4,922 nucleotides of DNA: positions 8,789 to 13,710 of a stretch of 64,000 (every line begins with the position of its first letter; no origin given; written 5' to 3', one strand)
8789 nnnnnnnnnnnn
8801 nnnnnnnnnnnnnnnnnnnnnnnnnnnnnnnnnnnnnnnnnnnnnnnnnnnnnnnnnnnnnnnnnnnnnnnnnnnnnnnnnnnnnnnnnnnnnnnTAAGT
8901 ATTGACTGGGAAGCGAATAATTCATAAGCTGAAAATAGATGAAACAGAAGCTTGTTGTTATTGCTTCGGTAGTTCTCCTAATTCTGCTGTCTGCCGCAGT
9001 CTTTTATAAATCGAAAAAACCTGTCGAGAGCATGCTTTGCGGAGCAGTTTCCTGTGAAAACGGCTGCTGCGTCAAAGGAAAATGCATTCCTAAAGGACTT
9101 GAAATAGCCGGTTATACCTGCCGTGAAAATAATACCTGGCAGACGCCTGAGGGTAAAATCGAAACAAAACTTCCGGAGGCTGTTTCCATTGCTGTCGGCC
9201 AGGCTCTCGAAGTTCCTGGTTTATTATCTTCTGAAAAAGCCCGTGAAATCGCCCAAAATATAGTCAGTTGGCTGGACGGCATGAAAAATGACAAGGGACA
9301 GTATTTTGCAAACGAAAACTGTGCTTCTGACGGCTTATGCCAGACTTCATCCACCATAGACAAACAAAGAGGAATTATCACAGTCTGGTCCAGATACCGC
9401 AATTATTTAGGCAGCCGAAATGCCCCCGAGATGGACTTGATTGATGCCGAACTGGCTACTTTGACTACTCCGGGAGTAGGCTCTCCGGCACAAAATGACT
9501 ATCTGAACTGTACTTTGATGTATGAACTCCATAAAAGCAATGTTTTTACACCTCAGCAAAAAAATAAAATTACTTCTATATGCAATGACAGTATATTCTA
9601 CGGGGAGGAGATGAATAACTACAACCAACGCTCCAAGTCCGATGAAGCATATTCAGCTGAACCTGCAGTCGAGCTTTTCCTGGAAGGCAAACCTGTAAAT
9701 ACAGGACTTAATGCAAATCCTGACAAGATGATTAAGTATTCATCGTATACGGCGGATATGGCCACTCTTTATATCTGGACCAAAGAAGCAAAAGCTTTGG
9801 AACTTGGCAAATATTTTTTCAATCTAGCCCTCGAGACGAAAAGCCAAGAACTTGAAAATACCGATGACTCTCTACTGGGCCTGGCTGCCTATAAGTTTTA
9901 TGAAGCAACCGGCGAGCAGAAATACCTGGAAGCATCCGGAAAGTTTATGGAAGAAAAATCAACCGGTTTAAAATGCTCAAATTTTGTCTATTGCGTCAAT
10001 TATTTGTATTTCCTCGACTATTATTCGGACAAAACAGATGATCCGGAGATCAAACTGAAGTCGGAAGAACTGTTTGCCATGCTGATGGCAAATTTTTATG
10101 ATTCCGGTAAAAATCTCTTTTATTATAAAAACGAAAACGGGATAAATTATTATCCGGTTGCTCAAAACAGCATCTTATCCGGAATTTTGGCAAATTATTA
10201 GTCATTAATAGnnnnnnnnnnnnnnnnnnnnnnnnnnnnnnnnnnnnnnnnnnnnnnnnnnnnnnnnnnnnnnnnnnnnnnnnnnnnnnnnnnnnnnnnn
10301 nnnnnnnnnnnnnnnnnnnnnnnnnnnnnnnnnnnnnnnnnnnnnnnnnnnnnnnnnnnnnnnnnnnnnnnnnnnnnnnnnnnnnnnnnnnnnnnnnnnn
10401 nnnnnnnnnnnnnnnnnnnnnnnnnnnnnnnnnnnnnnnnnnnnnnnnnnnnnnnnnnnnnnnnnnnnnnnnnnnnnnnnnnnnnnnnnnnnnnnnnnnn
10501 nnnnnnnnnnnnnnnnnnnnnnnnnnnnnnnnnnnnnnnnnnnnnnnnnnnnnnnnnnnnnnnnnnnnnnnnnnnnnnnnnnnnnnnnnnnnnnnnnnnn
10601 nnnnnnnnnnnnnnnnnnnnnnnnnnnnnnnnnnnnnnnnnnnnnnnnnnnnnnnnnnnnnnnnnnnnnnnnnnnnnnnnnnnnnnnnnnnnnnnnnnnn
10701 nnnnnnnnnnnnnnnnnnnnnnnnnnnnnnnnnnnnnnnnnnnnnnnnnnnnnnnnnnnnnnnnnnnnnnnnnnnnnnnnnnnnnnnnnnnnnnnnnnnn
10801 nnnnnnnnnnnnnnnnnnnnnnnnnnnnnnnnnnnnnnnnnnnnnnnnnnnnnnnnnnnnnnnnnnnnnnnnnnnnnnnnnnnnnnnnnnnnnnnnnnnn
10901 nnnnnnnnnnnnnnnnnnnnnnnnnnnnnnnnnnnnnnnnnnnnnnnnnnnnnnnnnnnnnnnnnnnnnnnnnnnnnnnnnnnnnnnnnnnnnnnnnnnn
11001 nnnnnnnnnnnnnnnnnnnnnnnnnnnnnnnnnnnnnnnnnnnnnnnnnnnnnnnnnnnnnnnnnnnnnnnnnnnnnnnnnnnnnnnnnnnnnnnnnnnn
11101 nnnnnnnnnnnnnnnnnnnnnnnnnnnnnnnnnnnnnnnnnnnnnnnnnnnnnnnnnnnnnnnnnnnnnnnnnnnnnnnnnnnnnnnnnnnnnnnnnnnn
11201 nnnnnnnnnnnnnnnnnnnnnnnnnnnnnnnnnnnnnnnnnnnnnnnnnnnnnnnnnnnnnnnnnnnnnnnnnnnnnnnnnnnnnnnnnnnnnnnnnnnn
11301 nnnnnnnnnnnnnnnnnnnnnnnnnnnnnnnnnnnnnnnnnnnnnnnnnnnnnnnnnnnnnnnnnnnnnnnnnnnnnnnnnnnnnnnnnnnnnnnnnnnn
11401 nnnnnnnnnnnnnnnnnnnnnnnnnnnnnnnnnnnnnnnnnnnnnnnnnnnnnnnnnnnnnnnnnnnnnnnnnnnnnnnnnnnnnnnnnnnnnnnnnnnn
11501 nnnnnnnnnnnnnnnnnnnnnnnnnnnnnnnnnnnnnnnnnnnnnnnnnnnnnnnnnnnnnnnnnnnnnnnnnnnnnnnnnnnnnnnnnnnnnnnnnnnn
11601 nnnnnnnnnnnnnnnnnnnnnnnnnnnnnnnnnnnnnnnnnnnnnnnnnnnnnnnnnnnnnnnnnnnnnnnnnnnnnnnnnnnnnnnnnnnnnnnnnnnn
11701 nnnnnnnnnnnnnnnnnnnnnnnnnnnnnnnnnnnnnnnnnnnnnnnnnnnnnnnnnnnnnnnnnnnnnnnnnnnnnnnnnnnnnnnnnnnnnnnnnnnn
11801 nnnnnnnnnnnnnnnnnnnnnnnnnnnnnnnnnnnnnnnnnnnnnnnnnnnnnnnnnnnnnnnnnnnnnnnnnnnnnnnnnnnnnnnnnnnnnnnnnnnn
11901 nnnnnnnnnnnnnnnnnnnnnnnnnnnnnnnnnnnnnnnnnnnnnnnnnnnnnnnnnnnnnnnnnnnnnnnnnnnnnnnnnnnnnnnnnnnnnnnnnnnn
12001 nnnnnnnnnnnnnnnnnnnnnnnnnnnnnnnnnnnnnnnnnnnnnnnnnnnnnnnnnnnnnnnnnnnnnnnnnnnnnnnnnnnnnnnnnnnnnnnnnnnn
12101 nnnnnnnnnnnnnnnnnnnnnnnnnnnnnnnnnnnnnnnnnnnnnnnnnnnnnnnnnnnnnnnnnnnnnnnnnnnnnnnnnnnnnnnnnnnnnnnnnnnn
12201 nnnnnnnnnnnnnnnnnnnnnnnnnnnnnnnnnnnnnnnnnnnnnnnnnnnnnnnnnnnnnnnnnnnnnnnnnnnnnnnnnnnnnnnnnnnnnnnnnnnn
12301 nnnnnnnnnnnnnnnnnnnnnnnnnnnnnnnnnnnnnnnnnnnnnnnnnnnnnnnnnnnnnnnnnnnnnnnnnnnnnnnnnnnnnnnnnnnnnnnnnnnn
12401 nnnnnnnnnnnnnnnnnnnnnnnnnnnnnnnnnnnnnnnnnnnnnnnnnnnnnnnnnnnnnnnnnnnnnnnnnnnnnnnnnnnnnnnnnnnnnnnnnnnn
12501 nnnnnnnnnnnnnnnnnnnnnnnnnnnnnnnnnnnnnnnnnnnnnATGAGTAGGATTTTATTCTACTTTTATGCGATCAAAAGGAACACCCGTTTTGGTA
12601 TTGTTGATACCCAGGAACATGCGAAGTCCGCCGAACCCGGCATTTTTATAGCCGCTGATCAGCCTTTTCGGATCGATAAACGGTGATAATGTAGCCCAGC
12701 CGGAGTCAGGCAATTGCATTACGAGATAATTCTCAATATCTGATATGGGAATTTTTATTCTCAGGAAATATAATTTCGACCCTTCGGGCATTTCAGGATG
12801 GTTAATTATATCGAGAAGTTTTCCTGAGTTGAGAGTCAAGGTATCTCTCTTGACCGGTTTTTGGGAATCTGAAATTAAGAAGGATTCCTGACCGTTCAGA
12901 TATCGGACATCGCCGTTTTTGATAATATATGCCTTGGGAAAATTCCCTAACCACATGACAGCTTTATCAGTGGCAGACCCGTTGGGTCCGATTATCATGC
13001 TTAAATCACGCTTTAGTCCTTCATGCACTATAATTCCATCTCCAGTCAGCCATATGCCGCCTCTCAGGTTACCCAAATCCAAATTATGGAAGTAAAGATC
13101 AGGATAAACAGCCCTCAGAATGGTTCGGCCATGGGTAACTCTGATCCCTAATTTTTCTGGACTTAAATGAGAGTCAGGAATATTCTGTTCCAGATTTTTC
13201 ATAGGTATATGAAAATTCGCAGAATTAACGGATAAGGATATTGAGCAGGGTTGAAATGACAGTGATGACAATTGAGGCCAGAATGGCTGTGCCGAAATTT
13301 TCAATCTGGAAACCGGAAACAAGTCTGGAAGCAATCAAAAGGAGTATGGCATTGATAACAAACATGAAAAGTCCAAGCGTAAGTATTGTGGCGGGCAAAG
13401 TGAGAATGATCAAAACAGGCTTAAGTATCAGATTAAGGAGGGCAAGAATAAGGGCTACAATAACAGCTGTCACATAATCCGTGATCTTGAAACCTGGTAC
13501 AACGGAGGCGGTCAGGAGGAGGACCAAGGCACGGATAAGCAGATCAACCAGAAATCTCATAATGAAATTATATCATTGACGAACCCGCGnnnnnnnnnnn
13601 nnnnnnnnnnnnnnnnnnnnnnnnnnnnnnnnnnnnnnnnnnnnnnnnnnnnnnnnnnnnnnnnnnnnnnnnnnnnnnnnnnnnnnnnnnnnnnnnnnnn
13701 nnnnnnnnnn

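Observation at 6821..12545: Tandemly duplicated two-gene cassette (A1-B1-A2-B2) encoding a Cys-motif membrane protein plus a secreted partner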

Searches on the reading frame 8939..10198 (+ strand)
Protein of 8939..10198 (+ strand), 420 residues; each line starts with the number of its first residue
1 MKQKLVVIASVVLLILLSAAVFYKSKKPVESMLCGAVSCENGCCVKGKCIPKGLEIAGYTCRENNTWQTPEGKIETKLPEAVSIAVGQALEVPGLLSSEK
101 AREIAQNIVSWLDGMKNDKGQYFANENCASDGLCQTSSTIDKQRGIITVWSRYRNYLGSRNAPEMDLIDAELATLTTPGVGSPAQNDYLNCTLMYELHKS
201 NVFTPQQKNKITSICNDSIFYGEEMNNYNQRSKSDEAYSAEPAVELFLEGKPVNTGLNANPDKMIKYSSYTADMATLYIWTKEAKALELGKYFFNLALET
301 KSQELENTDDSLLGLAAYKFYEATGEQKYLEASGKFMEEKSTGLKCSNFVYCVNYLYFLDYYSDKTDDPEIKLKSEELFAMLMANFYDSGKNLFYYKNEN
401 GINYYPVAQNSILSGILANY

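Call 5: search_protein_families(library=pfam, proteins=[window:8939-10198:+], max_evalue=0.1)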
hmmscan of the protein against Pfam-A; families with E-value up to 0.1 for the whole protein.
window:8939-10198:+ (420 aa): 0 families

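Call 26: search_solved_structures(query=window:8939-10198:+, max_evalue=10)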
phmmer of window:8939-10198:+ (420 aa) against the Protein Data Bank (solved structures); distinct sequences matched with E-value up to 10: 0.

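Call 29: search_protein_families(library=ncbifam, proteins=[window:8939-10198:+], max_evalue=1)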
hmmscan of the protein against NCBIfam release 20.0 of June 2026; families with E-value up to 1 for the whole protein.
window:8939-10198:+ (420 aa): 0 families

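Call 33: search_solved_structures(query=A4, max_evalue=10)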
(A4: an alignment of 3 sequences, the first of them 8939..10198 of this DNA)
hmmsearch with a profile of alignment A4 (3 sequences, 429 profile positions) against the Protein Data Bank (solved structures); distinct sequences matched with E-value up to 10: 8.
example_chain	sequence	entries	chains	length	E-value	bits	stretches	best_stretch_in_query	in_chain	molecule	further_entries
3k7x_A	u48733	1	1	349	0.032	16.5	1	288-347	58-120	Lin0763 protein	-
4c1s_A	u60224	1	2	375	0.04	16.2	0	327-345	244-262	GLYCOSIDE HYDROLASE FAMILY 76 MANNOSIDASE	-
1ks8_A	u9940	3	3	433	0.33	13.2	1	324-414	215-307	Endo-b-1,4-glucanase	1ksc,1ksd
4bok_A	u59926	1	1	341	0.6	12.3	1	234-348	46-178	ALPHA-1,6-MANNANASE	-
5agd_A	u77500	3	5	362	0.64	12.2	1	233-348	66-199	ALPHA-1,6-MANNANASE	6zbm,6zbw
4boj_A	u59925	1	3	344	0.72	12.1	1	236-348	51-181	ALPHA-1,6-MANNANASE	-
4d4a_A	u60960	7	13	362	0.89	11.8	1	234-348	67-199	ALPHA-1,6-MANNANASE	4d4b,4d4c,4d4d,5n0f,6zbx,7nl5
5m77_A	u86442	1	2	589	2.5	10.3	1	235-348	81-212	Alpha-1,6-mannanase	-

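Call 35: search_protein_families(library=pfam, alignment_id=A4, max_evalue=1)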
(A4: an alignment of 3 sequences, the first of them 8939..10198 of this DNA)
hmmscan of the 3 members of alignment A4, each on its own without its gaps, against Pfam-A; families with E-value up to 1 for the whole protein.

A. member 1, window:8939-10198:+ (420 aa): 0 families

B. families by the number of members that match (of 3 scanned): 7 families
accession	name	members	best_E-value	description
PF07944.18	Beta-AFase-like_GH127_cat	1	0.009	Beta-L-arabinofuranosidase, GH127 catalytic domain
PF03663.20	Glyco_hydro_76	1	0.026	Glycosyl hydrolase family 76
PF25383.1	PH_alsin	1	0.099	Alsin PH-like domain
PF04064.18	DUF384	1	0.099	Domain of unknown function (DUF384)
PF09195.17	Endonuc-BglII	1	0.11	Restriction endonuclease BglII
PF09373.15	PMBR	1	0.13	Pseudomurein-binding repeat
PF22610.1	CovS-like_HAMP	1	0.39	Histidine kinase, HAMP domain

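Call 36: find_homologous_proteins(query=window:8939-10198:+, max_evalue=0.01)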
Query window:8939-10198:+ (420 aa): 3 proteins with E <= 0.01 among 8000 candidates.
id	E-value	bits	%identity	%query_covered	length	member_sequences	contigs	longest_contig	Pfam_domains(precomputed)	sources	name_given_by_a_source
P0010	7.5e-131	455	52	93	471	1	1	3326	-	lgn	-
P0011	2.3e-127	443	50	100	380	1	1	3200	-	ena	-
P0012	8.0e-79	283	38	94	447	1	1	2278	-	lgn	-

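Call 38: find_encoding_contigs(protein=P0010, flank=5000, max_places=2)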
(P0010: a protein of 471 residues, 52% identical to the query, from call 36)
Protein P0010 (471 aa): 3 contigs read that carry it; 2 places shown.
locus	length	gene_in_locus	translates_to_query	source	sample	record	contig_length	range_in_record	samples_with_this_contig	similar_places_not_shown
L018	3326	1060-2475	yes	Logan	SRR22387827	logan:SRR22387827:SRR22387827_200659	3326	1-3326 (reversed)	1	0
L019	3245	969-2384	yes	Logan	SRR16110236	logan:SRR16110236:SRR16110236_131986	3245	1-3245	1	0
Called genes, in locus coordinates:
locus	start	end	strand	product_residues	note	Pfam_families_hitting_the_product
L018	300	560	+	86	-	-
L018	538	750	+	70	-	PF10049:DUF2283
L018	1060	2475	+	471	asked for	-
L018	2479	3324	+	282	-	?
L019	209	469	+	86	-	-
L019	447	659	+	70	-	PF10049:DUF2283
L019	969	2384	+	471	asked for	-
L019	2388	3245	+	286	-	?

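Call 39: find_encoding_contigs(protein=P0011, flank=5000, max_places=2)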
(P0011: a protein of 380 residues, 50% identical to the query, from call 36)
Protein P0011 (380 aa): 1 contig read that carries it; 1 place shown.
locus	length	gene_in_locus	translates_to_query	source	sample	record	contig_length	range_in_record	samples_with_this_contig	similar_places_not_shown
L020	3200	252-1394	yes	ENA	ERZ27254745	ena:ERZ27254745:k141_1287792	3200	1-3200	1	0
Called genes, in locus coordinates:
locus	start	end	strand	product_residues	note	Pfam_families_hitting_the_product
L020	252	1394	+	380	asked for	-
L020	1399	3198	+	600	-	?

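Call 40: find_encoding_contigs(protein=P0012, flank=5000, max_places=2)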
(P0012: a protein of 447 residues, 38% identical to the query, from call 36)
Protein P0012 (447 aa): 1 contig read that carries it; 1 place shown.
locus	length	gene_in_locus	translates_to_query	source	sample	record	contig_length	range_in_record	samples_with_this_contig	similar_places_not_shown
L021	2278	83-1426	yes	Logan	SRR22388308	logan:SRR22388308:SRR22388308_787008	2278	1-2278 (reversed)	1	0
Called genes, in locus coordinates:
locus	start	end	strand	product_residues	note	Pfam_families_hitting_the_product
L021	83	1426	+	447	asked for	-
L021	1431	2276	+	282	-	?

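Call 77: search_solved_structures(query=A7, max_evalue=10, show_alignments=1)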
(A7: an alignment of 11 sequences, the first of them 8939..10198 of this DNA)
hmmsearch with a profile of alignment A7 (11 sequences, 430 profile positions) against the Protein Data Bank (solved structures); distinct sequences matched with E-value up to 10: 26.
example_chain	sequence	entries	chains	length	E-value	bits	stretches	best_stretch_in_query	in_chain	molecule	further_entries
1ks8_A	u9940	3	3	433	0.00013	24.2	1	292-407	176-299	Endo-b-1,4-glucanase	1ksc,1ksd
4c1s_A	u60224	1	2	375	0.002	20.3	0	326-348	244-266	GLYCOSIDE HYDROLASE FAMILY 76 MANNOSIDASE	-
5agd_A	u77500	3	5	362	0.002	20.3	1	232-348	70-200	ALPHA-1,6-MANNANASE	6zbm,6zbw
4bok_A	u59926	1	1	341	0.0024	20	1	232-348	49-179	ALPHA-1,6-MANNANASE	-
4boj_A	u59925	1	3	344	0.0026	19.9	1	232-348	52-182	ALPHA-1,6-MANNANASE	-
4d4a_A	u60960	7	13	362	0.003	19.7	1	232-348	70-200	ALPHA-1,6-MANNANASE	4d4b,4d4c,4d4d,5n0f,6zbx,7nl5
6ex6_B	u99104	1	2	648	0.0047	19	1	281-358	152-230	Six-hairpin glycosidase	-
5m77_A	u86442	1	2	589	0.012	17.7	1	232-348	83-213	Alpha-1,6-mannanase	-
6y8f_A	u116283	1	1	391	0.017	17.2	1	312-352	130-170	Alpha-1,6-endo-mannanase GH76A mutant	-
6shd_A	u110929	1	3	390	0.017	17.2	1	313-352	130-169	Alpha-1,6-mannanase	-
4v1r_A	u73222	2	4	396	0.02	17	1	327-352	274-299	ALPHA-1,6-MANNANASE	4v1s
6shm_A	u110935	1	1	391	0.038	16.1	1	322-352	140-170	Mutant alpha-1,6-mannanase GH76A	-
6u4z_A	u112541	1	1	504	0.073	15.1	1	317-347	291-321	Alpha-1,6-mannanase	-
4qjy_A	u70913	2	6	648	0.15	14.1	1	323-358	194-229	GH127 beta-L-arabinofuranosidase | GH127 beta-L-arabinofuranoside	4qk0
3wre_A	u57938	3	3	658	0.2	13.7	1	264-349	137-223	Non-reducing end beta-L-arabinofuranosidase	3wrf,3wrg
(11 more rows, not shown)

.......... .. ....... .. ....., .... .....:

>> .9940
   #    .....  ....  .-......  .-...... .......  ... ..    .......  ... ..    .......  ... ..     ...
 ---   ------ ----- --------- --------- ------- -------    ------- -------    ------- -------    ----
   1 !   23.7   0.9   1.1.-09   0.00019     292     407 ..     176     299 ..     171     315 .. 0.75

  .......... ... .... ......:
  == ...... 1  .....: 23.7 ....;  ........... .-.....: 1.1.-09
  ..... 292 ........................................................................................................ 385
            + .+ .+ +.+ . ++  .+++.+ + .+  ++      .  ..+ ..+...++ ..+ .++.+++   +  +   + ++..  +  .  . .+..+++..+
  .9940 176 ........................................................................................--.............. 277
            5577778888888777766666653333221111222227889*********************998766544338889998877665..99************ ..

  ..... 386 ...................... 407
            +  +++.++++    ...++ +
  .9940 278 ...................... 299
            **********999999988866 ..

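Call 78: search_protein_families(library=pfam, alignment_id=A7, max_evalue=1)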
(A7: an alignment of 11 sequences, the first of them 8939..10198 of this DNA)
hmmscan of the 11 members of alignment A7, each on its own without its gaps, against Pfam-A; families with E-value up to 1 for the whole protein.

A. member 1, window:8939-10198:+ (420 aa): 0 families

B. families by the number of members that match (of 11 scanned): 18 families
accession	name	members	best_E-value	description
PF07944.18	Beta-AFase-like_GH127_cat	5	0.009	Beta-L-arabinofuranosidase, GH127 catalytic domain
PF09373.15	PMBR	2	0.1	Pseudomurein-binding repeat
PF21655.3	L544_NTransf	1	0.0024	L544, nucleotidyltransferase domain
PF12669.12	FeoB_associated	1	0.0044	FeoB-associated Cys-rich membrane protein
PF07470.19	Glyco_hydro_88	1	0.0047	Glycosyl Hydrolase Family 88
PF07105.16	DUF1367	1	0.021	Protein of unknown function (DUF1367)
PF03663.20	Glyco_hydro_76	1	0.026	Glycosyl hydrolase family 76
PF05951.18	Peptidase_M15_2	1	0.033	Bacterial protein of unknown function (DUF882)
PF18382.8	Formin_GBD_N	1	0.04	Formin N-terminal GBD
PF18161.7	ISP1_C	1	0.041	ISP1 C-terminal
PF25383.1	PH_alsin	1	0.099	Alsin PH-like domain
PF04064.18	DUF384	1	0.099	Domain of unknown function (DUF384)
PF09195.17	Endonuc-BglII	1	0.11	Restriction endonuclease BglII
PF14178.11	YppF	1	0.13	YppF-like protein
PF15637.11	Tox-HNH-HHH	1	0.13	HNH/Endo VII superfamily nuclease toxin with a HHH motif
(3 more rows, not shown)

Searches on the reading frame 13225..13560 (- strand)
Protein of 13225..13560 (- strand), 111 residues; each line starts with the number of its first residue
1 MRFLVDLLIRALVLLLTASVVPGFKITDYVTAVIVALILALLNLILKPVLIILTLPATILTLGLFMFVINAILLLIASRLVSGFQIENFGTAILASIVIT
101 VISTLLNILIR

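Call 5: search_protein_families(library=pfam, proteins=[window:13225-13560:-], max_evalue=0.1)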
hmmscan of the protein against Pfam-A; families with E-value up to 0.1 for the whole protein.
window:13225-13560:- (111 aa): 1 family
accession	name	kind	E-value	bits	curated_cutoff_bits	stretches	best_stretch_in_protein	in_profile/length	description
PF04020.18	Phage_holin_4_2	-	1.3e-31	109.8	28.8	1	1-105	1-105/105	Mycobacterial 4 TMS phage holin, superfamily IV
